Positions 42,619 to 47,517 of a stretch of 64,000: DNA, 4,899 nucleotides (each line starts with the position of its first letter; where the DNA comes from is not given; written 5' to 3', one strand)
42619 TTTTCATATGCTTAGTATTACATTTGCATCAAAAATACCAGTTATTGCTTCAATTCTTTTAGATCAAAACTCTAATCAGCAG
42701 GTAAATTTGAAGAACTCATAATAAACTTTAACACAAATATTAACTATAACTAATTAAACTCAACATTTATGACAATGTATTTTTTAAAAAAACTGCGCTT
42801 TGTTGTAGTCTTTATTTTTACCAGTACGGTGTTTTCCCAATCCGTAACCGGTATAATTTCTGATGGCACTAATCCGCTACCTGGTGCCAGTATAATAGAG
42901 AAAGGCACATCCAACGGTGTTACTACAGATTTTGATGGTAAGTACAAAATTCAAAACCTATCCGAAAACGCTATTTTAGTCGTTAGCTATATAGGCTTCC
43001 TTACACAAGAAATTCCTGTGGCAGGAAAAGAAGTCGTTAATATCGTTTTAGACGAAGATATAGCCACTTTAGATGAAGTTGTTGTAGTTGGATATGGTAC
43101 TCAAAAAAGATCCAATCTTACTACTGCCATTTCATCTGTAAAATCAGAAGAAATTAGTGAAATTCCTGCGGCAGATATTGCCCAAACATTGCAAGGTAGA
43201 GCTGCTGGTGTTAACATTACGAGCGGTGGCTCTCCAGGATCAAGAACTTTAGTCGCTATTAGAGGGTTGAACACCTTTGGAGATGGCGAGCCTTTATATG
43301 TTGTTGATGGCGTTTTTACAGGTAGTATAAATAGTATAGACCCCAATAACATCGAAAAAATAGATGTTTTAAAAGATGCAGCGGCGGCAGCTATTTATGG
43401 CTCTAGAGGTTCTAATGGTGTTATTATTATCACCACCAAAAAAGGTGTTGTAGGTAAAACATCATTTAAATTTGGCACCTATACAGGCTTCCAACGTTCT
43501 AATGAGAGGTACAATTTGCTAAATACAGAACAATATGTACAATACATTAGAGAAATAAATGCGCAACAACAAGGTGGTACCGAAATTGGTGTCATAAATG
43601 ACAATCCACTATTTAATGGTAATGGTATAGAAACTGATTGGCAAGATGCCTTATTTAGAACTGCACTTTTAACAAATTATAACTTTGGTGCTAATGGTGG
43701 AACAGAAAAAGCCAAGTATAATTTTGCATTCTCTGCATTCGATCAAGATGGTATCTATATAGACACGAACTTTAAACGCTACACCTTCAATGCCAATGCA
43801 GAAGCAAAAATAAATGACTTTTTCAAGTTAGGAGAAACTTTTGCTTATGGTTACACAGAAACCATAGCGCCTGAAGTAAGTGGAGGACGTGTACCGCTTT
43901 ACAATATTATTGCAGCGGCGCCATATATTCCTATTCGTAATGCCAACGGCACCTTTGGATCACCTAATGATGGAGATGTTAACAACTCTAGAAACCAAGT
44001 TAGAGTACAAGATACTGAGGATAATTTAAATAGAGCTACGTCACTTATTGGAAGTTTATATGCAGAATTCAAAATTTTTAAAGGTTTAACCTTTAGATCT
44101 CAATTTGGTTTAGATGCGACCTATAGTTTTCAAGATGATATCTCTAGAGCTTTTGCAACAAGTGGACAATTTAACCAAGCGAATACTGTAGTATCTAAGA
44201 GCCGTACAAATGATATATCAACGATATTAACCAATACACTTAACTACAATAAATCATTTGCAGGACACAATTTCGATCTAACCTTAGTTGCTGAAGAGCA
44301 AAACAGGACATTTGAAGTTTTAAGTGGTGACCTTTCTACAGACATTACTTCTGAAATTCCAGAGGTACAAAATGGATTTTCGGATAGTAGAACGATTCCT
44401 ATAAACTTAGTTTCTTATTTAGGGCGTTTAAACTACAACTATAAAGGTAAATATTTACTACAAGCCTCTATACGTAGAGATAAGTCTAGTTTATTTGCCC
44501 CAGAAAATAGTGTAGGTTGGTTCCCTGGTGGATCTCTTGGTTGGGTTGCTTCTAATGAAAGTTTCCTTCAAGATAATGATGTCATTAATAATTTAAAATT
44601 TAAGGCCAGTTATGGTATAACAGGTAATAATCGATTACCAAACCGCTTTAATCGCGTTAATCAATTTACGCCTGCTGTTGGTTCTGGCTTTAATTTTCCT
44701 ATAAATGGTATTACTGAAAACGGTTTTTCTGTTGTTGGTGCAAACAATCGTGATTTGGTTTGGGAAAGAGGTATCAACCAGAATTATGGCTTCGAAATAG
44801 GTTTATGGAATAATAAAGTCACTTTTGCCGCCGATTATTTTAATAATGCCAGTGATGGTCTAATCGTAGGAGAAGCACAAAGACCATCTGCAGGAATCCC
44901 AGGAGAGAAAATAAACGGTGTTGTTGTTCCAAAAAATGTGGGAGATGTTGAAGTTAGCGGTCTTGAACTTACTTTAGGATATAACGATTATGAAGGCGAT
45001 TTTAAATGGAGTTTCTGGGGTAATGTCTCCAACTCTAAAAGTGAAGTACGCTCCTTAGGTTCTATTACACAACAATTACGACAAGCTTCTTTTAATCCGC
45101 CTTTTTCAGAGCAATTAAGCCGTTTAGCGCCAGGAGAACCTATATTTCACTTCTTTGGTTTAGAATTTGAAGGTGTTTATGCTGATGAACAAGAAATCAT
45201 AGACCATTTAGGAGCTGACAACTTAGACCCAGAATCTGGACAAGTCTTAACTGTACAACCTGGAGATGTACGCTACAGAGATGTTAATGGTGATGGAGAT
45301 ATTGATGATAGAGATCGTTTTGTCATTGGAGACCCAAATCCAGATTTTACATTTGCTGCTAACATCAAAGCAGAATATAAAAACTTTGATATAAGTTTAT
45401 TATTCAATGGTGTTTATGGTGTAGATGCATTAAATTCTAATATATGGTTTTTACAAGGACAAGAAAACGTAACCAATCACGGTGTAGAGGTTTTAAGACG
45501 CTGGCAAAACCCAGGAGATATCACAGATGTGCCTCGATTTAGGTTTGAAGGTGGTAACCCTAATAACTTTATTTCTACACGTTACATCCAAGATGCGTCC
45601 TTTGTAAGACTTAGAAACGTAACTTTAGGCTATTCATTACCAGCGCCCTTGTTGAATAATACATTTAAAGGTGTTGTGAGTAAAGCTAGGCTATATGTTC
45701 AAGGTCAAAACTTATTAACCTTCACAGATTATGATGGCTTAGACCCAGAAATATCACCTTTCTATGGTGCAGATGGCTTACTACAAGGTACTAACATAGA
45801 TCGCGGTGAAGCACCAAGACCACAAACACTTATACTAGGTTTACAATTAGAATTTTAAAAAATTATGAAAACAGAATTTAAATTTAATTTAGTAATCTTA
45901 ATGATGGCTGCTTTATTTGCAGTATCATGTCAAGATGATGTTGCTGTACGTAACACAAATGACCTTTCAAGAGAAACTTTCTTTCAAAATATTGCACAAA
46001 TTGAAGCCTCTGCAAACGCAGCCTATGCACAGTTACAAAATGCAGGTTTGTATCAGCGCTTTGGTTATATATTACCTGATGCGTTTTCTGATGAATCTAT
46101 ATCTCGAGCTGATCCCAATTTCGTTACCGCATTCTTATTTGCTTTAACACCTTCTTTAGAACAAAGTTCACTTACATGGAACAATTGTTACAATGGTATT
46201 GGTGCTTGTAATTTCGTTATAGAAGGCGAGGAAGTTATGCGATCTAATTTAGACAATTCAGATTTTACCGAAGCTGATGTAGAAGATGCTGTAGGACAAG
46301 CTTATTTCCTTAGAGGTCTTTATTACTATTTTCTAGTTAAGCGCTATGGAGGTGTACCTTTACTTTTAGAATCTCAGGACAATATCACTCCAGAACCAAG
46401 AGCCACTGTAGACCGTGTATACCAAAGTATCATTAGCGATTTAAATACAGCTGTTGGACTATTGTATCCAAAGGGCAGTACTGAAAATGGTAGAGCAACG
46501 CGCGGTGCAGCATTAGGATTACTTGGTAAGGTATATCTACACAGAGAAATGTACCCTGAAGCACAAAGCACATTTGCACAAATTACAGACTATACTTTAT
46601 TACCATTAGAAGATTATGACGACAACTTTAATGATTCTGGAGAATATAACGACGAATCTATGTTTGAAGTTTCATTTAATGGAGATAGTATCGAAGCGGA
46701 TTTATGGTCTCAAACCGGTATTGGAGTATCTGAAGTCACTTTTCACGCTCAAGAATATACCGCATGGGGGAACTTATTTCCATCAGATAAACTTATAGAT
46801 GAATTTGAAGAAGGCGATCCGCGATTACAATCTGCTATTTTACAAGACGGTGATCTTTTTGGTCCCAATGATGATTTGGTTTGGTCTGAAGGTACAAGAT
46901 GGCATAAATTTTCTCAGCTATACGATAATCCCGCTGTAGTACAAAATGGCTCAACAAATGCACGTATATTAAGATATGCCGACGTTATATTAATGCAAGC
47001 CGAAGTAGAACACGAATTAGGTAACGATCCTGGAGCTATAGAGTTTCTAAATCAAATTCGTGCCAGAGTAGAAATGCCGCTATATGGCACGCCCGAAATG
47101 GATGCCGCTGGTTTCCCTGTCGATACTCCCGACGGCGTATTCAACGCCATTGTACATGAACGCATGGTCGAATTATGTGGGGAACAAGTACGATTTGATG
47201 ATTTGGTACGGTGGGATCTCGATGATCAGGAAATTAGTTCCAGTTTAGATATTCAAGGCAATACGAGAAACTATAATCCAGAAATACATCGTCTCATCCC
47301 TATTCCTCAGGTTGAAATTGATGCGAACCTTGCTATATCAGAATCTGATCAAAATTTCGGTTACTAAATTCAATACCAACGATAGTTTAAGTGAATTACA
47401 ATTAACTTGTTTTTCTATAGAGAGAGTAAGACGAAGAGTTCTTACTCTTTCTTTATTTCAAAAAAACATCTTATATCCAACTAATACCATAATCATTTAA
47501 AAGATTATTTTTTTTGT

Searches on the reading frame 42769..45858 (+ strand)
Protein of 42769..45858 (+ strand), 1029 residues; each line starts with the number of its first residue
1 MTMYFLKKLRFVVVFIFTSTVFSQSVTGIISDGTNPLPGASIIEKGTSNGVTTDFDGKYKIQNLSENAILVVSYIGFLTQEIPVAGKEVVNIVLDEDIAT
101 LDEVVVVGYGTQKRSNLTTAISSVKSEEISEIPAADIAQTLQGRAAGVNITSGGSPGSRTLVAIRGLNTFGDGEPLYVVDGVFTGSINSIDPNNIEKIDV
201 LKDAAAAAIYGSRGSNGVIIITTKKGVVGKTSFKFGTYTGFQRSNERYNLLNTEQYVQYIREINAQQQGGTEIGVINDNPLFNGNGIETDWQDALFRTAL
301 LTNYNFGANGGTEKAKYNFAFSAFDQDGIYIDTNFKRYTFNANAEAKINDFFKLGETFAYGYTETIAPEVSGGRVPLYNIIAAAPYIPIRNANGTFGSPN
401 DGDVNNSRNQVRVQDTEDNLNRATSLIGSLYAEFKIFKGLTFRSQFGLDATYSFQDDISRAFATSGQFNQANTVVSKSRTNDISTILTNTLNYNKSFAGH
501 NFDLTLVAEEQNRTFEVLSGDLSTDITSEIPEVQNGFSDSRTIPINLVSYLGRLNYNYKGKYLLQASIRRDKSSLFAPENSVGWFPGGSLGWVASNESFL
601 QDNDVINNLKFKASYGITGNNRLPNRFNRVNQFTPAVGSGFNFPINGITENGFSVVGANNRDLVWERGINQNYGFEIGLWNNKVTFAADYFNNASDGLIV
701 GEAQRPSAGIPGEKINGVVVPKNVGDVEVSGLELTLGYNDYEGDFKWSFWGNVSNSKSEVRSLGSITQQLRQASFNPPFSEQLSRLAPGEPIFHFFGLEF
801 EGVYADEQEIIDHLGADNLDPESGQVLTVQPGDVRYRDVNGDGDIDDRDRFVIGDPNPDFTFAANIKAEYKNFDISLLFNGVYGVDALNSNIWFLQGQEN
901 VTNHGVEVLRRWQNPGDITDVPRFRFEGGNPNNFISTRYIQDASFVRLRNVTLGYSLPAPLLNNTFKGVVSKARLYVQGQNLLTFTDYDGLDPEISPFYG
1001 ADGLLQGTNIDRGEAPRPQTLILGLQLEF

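Call 79: search_protein_families(library=pfam, proteins=[window:42769-45858:+], max_evalue=0.00001)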
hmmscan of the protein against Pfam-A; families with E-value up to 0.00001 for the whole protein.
window:42769-45858:+ (1029 aa): 3 families
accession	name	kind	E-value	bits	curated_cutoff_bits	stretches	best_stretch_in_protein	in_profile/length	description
PF07715.20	Plug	-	4.3e-20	72.7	23.9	1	115-218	3-107/107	TonB-dependent Receptor Plug Domain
PF13715.12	CarbopepD_reg_2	-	1.3e-17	64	32.2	1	27-106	2-88/88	CarboxypepD_reg-like domain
PF13620.12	CarboxypepD_reg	-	8.2e-08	32.9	32.3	1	25-93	1-80/82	Carboxypeptidase regulatory-like domain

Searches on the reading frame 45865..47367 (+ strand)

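Call 79: search_protein_families(library=pfam, proteins=[window:45865-47367:+], max_evalue=0.00001)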
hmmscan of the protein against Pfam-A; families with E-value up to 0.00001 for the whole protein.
window:45865-47367:+ (500 aa): 2 families
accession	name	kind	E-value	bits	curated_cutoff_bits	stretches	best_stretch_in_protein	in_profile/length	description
PF07980.17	SusD_RagB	-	1.2e-31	110.9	23.1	1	282-500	21-297/297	SusD family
PF14322.12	SusD-like_3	-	5.2e-26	92.5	27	1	40-225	16-191/191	Starch-binding associating with outer membrane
